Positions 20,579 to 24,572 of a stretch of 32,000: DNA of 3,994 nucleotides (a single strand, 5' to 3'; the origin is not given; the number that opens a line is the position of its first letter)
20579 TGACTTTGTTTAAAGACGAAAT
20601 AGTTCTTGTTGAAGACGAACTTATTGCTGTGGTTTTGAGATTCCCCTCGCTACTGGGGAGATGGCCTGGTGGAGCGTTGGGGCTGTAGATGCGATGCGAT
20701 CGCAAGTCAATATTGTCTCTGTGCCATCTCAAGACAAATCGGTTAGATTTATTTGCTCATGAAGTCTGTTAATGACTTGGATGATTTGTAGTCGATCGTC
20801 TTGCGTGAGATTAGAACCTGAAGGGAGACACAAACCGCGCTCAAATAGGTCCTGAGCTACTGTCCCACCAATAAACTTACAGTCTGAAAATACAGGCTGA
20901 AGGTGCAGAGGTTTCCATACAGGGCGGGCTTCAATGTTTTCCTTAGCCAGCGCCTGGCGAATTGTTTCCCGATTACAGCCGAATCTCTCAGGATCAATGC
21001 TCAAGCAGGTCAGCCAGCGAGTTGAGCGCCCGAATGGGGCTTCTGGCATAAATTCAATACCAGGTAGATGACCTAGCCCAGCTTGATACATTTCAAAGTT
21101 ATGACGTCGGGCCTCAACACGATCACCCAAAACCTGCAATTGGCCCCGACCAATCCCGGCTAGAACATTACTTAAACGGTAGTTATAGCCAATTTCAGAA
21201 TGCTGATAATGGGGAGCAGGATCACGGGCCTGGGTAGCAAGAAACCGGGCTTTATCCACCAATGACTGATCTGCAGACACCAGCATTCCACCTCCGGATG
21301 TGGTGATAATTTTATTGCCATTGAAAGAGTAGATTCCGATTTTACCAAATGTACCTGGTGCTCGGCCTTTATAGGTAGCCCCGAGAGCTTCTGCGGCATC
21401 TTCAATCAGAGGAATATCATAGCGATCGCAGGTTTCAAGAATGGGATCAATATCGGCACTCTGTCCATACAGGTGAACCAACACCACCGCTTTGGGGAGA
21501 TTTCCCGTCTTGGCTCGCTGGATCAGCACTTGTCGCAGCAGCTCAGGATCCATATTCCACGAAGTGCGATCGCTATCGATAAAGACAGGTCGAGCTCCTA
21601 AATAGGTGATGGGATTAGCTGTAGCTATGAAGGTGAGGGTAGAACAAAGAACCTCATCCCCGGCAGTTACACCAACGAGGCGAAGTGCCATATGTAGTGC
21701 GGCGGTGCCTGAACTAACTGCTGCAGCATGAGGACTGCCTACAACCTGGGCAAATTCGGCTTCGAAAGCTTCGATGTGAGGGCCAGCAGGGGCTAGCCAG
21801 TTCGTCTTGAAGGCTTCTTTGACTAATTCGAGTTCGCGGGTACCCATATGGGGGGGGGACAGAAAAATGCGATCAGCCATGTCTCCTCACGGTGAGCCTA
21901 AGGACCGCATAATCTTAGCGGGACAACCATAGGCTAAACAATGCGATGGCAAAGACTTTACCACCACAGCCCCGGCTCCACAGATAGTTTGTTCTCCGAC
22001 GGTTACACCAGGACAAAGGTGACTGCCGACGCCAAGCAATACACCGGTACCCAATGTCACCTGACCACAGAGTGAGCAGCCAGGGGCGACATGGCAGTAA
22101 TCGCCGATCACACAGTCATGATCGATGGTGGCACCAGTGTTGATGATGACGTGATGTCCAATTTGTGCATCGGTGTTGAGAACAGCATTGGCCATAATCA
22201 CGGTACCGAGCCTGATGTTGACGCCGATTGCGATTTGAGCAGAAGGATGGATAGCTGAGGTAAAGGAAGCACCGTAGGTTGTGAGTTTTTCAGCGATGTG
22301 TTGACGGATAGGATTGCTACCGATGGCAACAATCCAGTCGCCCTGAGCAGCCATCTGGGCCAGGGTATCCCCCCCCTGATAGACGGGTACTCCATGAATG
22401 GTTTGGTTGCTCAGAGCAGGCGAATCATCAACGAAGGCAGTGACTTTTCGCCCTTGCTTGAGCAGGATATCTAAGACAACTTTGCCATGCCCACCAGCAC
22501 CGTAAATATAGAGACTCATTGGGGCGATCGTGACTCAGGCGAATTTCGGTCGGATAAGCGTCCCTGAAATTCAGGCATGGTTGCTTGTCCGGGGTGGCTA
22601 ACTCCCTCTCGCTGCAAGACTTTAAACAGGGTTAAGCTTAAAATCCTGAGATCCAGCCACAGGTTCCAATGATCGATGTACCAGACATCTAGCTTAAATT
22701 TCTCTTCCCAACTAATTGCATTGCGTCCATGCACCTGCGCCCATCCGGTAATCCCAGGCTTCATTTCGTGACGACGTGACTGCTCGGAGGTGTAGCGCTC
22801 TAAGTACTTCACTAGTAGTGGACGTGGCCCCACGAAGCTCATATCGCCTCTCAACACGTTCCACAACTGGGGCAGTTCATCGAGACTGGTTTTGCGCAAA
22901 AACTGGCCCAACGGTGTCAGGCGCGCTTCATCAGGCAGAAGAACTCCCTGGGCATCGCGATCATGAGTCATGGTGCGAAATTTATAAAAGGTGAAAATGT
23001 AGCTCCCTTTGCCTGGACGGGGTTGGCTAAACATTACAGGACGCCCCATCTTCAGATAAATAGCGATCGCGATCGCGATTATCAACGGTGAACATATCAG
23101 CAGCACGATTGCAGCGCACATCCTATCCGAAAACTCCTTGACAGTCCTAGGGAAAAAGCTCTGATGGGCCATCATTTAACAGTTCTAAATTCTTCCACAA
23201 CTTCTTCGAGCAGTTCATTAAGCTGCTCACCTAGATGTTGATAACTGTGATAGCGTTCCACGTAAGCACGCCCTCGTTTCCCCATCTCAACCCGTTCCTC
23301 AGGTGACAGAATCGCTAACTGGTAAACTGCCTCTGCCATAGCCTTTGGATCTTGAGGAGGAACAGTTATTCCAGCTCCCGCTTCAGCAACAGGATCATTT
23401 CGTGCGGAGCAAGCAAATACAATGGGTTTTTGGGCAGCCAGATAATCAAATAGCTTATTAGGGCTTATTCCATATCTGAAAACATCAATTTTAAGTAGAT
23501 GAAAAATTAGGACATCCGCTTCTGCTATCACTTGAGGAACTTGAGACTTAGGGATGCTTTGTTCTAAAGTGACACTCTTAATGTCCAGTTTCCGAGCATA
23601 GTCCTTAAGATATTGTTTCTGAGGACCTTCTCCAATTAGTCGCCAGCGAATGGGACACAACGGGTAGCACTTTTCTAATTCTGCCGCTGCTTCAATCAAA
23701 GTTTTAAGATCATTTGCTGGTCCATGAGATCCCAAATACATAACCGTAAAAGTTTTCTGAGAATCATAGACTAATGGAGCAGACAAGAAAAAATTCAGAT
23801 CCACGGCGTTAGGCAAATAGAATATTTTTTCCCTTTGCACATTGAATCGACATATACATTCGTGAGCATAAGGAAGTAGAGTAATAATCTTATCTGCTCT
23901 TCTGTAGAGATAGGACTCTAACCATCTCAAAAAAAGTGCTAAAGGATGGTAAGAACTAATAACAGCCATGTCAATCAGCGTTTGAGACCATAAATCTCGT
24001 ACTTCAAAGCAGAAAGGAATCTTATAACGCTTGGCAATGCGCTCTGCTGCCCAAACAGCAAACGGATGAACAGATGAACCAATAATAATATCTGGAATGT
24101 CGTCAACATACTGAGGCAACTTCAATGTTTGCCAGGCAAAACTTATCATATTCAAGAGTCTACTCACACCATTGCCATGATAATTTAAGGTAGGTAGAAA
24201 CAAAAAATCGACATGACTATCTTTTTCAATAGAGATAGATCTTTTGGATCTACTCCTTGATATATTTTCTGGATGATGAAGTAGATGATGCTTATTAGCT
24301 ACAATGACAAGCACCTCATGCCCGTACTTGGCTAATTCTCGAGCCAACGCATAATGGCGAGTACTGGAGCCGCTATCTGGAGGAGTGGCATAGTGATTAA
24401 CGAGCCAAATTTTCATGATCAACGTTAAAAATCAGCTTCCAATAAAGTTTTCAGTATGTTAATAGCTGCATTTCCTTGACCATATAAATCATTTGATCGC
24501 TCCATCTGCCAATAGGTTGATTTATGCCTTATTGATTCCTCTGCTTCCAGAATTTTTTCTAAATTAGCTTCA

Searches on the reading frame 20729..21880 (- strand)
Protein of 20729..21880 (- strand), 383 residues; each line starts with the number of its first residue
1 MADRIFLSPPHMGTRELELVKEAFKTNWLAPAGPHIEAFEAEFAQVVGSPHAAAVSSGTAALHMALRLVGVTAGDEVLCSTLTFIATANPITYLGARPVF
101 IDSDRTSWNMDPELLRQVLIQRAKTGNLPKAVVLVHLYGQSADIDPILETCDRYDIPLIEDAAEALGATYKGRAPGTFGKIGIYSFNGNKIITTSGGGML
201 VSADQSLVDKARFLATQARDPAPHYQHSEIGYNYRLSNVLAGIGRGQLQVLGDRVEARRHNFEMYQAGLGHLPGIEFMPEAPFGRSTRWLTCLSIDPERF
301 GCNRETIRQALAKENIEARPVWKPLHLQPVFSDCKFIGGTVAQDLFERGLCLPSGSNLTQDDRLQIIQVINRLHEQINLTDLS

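Call 5: search_protein_families(library=pfam, proteins=[window:20729-21880:-], max_evalue=0.01)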
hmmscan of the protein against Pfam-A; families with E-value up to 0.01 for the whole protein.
window:20729-21880:- (383 aa): 5 families
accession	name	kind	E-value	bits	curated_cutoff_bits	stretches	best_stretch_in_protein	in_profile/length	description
PF01041.23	DegT_DnrJ_EryC1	-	2.4e-99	333.4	19.8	1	12-370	3-359/360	DegT/DnrJ/EryC1/StrS aminotransferase family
PF01212.27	Beta_elim_lyase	-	3.7e-05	23.6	27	1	34-169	32-176/288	Beta-eliminating lyase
PF01053.26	Cys_Met_Meta_PP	-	0.00031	19.8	27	1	34-94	52-111/381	Cys/Met metabolism PLP-dependent enzyme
PF01276.26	OKR_DC_1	-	0.00037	19.8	27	1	29-164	62-206/417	Orn/Lys/Arg decarboxylase, major domain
PF00155.27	Aminotran_1_2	-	0.00074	19.2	19.7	1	25-134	33-151/361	Aminotransferase class I and II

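Call 6: search_protein_families(library=ncbifam, proteins=[window:20729-21880:-], max_evalue=0.01)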
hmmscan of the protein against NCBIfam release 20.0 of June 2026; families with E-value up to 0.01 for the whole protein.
window:20729-21880:- (383 aa): 17 families
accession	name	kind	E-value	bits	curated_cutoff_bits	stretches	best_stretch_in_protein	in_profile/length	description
TIGR04181.1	NHT_00031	hypoth_equivalog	3.6e-118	394.5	420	1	5-355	1-359/359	LegC family aminotransferase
TIGR03588.1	PseC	equivalog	6.6e-74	249.1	423.5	1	15-372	12-378/380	UDP-4-amino-4,6-dideoxy-N-acetyl-beta-L-altrosamine transaminase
NF008658.2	PRK11658.1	equivalog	3.8e-58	196.9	631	1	4-373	4-376/379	UDP-4-amino-4-deoxy-L-arabinose aminotransferase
TIGR04427.1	PLP_DesI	equivalog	1.8e-54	185.4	650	1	15-370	33-379/390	dTDP-4-dehydro-6-deoxyglucose aminotransferase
NF008687.0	PRK11706.1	equivalog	5.6e-49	166.9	375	1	6-373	3-373/375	dTDP-4-amino-4,6-dideoxygalactose transaminase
NF011936.0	PRK15407.1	equivalog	2.5e-45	155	423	2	10-209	42-242/440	lipopolysaccharide biosynthesis protein RfbH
TIGR02379.1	ECA_wecE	subfamily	7e-40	136.9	434.85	1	8-372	6-373/376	dTDP-4-amino-4,6-dideoxy-D-glucose transaminase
NF004770.0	PRK06108.1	subfamily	4.3e-05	22.5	422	1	41-159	88-207/396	pyridoxal phosphate-dependent aminotransferase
NF006096.0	PRK08248.1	equivalog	0.00011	21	726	1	34-222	64-246/431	homocysteine synthase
TIGR01325.1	O_suc_HS_sulf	equivalog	0.00072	18.3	510.05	1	32-88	52-107/380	O-succinylhomoserine sulfhydrylase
NF006810.0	PRK09331.1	subfamily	0.0011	17.9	301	1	34-168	65-203/397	Sep-tRNA:Cys-tRNA synthetase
NF005215.0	PRK06702.1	equivalog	0.0015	17.5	709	1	33-89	60-115/432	bifunctional O-acetylhomoserine aminocarboxypropyltransferase/cysteine synthase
TIGR01326.1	OAH_OAS_sulfhy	subfamily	0.0024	16.6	495.1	1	34-162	57-179/418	O-acetylhomoserine aminocarboxypropyltransferase/cysteine synthase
NF006003.0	PRK08133.1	equivalog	0.0032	16.2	522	1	33-88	65-119/396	O-succinylhomoserine sulfhydrylase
NF006488.0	PRK08912.1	equivalog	0.0033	16.4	498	1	55-161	92-198/387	aminotransferase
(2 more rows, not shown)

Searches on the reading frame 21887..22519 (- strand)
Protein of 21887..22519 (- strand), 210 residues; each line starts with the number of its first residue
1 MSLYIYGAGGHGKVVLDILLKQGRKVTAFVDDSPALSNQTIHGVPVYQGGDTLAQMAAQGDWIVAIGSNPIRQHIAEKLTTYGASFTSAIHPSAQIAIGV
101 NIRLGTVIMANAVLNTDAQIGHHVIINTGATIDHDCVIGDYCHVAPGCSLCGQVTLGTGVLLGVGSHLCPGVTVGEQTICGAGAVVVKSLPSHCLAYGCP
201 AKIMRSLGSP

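Call 5: search_protein_families(library=pfam, proteins=[window:21887-22519:-], max_evalue=0.01)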
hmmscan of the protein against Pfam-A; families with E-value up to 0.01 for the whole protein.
window:21887-22519:- (210 aa): 3 families
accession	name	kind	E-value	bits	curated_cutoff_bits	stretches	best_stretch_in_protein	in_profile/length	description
PF17836.7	PglD_N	-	1.3e-19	71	23.4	1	3-79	2-78/78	PglD N-terminal domain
PF00132.30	Hexapep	-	3.7e-15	55.3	27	4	117-150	1-34/36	Bacterial transferase hexapeptide (six repeats)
PF25084.1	LbH_EIF2B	-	6.1e-07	29.9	54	1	87-178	15-103/105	EIF2B subunit epsilon LbH domain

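Call 6: search_protein_families(library=ncbifam, proteins=[window:21887-22519:-], max_evalue=0.01)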
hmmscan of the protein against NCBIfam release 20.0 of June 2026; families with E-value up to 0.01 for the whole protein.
window:21887-22519:- (210 aa): 46 families (the best 25 are shown)
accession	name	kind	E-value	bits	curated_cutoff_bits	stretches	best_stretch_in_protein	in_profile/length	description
TIGR03570.1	NeuD_NnaD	subfamily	1.4e-66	224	160.8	1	3-202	2-202/202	NeuD/PglB/VioB family sugar acetyltransferase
TIGR01853.1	lipid_A_lpxD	equivalog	1.2e-18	67.1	242.5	2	70-166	76-171/325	UDP-3-O-(3-hydroxymyristoyl)glucosamine N-acyltransferase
NF002060.0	PRK00892.1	subfamily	5.4e-17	61.9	207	2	84-166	98-180/345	UDP-3-O-(3-hydroxymyristoyl)glucosamine N-acyltransferase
TIGR03532.1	DapD_Ac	equivalog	5.5e-16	58.9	231.75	1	87-206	86-213/231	2,3,4,5-tetrahydropyridine-2,6-dicarboxylate N-acetyltransferase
NF007499.0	PRK10092.1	equivalog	3e-13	50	314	1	71-207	45-183/183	maltose O-acetyltransferase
NF007076.0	PRK09527.1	equivalog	7.9e-12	45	347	1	75-207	51-185/203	galactoside O-acetyltransferase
NF003657.0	PRK05289.1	equivalog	2.3e-11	43.3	226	2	132-203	121-192/264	acyl-ACP--UDP-N-acetylglucosamine O-acyltransferase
NF058585.1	HptprglPActTf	PfamEq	6.8e-11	42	300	1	96-205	56-158/172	heptaprenylglyceryl phosphate O-acetyltransferase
NF041874.1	EPS_EpsC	equivalog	1.2e-10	41.3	150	1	114-205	64-165/168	serine O-acetyltransferase EpsC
NF050158.1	CarbAnhydGPos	equivalog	2.4e-10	40.4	250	1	156-207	90-143/172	gamma carbonic anhydrase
NF007240.0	PRK09677.1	equivalog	3.6e-10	39.7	243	1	153-206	130-183/192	putative lipopolysaccharide biosynthesis O-acetyl transferase WbbJ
NF010935.0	PRK14355.1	equivalog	4.2e-10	38.8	718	1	65-171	236-338/459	bifunctional UDP-N-acetylglucosamine diphosphorylase/glucosamine-1-phosphate N-acetyltransferase GlmU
TIGR01852.1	lipid_A_lpxA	equivalog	7e-10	38.6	231.05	1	95-204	76-188/254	acyl-ACP--UDP-N-acetylglucosamine O-acyltransferase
NF007797.0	PRK10502.1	subfamily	2.2e-09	37.2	192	1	120-205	95-177/183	WcaF family extracellular polysaccharide biosynthesis acetyltransferase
TIGR01172.1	cysE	equivalog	7.5e-09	35.8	210.65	1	109-202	59-162/162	serine O-acetyltransferase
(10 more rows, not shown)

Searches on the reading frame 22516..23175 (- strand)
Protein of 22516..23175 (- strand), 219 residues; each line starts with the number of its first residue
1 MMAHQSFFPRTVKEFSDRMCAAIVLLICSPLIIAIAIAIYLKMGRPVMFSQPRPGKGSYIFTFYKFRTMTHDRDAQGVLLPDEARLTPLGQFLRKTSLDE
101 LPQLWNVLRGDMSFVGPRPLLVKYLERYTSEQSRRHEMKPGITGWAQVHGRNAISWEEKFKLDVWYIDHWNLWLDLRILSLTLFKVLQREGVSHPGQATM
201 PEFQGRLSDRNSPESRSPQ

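Call 5: search_protein_families(library=pfam, proteins=[window:22516-23175:-], max_evalue=0.01)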
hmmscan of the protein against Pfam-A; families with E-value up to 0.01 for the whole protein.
window:22516-23175:- (219 aa): 1 family
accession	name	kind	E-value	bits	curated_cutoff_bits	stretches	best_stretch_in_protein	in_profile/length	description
PF02397.22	Bac_transf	-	7.6e-67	224.7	27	1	13-188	1-179/179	Bacterial sugar transferase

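Call 6: search_protein_families(library=ncbifam, proteins=[window:22516-23175:-], max_evalue=0.01)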
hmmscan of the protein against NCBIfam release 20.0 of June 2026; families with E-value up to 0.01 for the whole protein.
window:22516-23175:- (219 aa): 10 families
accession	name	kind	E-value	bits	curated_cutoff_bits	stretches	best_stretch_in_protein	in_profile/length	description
TIGR03025.1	EPS_sugtrans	subfamily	6.1e-80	269.6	295.55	1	7-191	252-443/445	exopolysaccharide biosynthesis polyprenyl glycosylphosphotransferase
TIGR03023.1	WcaJ_sugtrans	equivalog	2.5e-68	231.4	410.75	1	9-189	259-449/453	undecaprenyl-phosphate glucose phosphotransferase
TIGR03022.1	WbaP_sugtrans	subfamily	9.5e-60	203.1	403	2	83-191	346-454/456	undecaprenyl-phosphate galactose phosphotransferase WbaP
TIGR03013.1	EpsB_2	subfamily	1.2e-49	169.6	393.35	1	5-191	247-441/443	TIGR03013 family XrtA/PEP-CTERM system glycosyltransferase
NF052601.1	undeca_RfbP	equivalog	3.2e-47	160.9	330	2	81-187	130-236/244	undecaprenyl-phosphate galactose phosphotransferase family protein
NF007518.0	PRK10124.1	equivalog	9.6e-43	146.6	684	1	10-186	271-457/464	undecaprenyl-phosphate glucose phosphotransferase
NF041877.1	EPS_EpsZ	equivalog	2.4e-41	141.9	800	1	11-192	264-458/459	exopolysaccharide biosynthesis polyisoprenyl-phosphate hexose-1-phosphate transferase EpsZ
NF050817.1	PolSacchBiosHfsE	equivalog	6.9e-40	137.1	750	1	12-185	271-458/467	polysaccharide biosynthesis protein HfsE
NF011751.0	PRK15204.1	equivalog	7.4e-40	136.9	907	1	10-192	277-475/476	undecaprenyl-phosphate galactose phosphotransferase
NF045514.1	glycotran_HepC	equivalog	1.3e-24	86.7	140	1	6-121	110-213/220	heterocyst development glycosyltransferase HepC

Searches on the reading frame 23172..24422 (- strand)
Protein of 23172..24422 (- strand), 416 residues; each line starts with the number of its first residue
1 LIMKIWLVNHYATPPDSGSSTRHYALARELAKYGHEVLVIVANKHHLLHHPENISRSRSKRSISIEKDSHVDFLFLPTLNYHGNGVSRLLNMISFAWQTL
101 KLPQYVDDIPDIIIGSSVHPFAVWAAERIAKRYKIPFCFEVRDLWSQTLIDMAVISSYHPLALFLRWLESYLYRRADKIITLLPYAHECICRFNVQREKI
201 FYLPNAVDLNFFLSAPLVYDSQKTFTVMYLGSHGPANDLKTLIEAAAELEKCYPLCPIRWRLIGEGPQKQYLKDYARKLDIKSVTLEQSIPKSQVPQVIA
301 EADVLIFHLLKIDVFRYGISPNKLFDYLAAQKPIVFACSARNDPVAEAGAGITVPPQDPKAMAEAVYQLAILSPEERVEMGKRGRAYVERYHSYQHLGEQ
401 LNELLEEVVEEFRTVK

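Call 5: search_protein_families(library=pfam, proteins=[window:23172-24422:-], max_evalue=0.01)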
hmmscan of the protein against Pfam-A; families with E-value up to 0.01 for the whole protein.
window:23172-24422:- (416 aa): 5 families
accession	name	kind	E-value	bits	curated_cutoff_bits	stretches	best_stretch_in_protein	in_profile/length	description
PF13692.12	Glyco_trans_1_4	-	2e-15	57.7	27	1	226-369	3-139/142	Glycosyl transferases group 1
PF13579.12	Glyco_trans_4_4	-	1.8e-14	54.8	29.7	1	18-205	2-157/158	Glycosyl transferase 4-like domain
PF13439.12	Glyco_transf_4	-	4.9e-14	53.2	28.5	1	18-210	3-169/170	Glycosyltransferase Family 4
PF00534.26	Glycos_transf_1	-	5.4e-11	42.8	26.4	1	223-385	14-170/172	Glycosyl transferases group 1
PF13524.12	Glyco_trans_1_2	-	2.3e-10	41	25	1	242-401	5-142/144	Glycosyl transferase-like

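Call 6: search_protein_families(library=ncbifam, proteins=[window:23172-24422:-], max_evalue=0.01)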
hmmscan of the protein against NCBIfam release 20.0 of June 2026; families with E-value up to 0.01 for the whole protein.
window:23172-24422:- (416 aa): 13 families
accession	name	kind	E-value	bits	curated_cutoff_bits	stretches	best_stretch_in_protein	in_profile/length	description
TIGR04063.1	stp3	hypoth_equivalog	6.3e-27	94.5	442.05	1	10-397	7-384/397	TIGR04063 family PEP-CTERM/XrtA system glycosyltransferase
NF007640.0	PRK10307.1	subfamily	2.5e-23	82.7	276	1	12-409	10-408/411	WcaI family glycosyltransferase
TIGR03088.1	stp2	hypoth_equivalog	1.8e-11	43.7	409.05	1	197-407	159-372/374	TIGR03088 family PEP-CTERM/XrtA system glycosyltransferase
NF047676.1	TeichurnBiosyTuaH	equivalog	4e-09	35.8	550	1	140-376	124-358/384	teichuronic acid biosynthesis protein TuaH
NF053787.1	GlcN_PG_synth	equivalog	4.5e-09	35.6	480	1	123-409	95-360/361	N-acetylglucosaminyl phosphatidylglycerol synthase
TIGR03087.1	stp1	hypoth_equivalog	3.2e-07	29.9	316.65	1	197-407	195-396/397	TIGR03087 family PEP-CTERM/XrtA system glycosyltransferase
NF041876.1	EPS_EpsE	equivalog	5.6e-07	29.1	400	1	219-394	209-382/389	exopolysaccharide biosynthesis GT4 family glycosyltransferase EpsE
TIGR04005.1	wcaL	equivalog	1.7e-06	27.1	537.6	1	171-406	170-404/406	colanic acid biosynthesis glycosyltransferase WcaL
NF038229.1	Glyco4_Geo_Pelo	equivalog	5.3e-06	25.7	400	1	174-409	108-337/338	GPMC system family 4 glycosyltransferase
NF038011.1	PelF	equivalog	6.1e-05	22.2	100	1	164-400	246-484/489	GT4 family glycosyltransferase PelF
TIGR04047.1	MSMEG_0565_glyc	hypoth_equivalog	0.00032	19.9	259.85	1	272-392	245-359/373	MSMEG_0565 family glycosyltransferase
NF050063.1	ProtGlycPglJ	equivalog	0.0017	17.6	500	1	163-367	132-327/363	N-acetylgalactosamine-N,N'-diacetylbacillosaminyl-diphospho-undecaprenol 4-alpha-N-acetylgalactosaminyltransferase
NF053513.1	Gtran_IagA_BgsA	equivalog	0.0021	17.1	460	1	162-215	93-144/333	LTA glycolipid anchor biosynthesis glycosyltransferase, IagA/BgsA family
